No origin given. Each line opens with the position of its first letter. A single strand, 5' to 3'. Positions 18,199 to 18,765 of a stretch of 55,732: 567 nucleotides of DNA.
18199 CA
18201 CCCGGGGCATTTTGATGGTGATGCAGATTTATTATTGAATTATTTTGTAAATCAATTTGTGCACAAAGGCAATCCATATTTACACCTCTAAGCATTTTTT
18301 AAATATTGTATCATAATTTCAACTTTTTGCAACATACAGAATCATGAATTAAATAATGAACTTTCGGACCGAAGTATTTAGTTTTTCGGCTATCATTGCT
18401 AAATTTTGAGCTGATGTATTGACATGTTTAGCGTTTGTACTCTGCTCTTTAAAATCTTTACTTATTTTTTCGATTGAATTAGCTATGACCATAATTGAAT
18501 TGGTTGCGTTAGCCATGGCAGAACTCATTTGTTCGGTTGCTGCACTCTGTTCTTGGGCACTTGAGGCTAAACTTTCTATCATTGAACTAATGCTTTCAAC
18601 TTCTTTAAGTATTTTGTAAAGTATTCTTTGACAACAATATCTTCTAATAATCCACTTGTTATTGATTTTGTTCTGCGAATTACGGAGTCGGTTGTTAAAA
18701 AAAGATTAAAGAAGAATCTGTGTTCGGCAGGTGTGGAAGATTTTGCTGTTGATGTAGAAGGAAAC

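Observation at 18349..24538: A ~5.9-kb segment whose two ends split BOTH a chemoreceptor gene and a radical-SAM/SPASM gene in circularly permuted fashion, the footprint of Campbell-type integration of a small circular element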

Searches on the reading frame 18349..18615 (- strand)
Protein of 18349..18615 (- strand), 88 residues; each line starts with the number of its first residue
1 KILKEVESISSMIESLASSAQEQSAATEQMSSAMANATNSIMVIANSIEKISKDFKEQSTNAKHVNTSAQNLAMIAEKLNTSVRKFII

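Call 9: search_protein_families(library=pfam, proteins=[window:18349-18615:-], max_evalue=0.01)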
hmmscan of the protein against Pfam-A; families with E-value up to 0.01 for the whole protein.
window:18349-18615:- (88 aa): 3 families
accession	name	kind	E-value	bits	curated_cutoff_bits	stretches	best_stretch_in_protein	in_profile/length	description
PF00015.26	MCPsignal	-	0.0011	19.2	34.6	0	1-38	132-169/172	Methyl-accepting chemotaxis protein (MCP) signalling domain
PF08580.15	KAR9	-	0.005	15.9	24.3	1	2-83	281-365/683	Yeast cortical protein KAR9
PF12205.13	GIT1_C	-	0.0088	16.7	25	0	2-81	4-73/110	G protein-coupled receptor kinase-interacting protein 1 C term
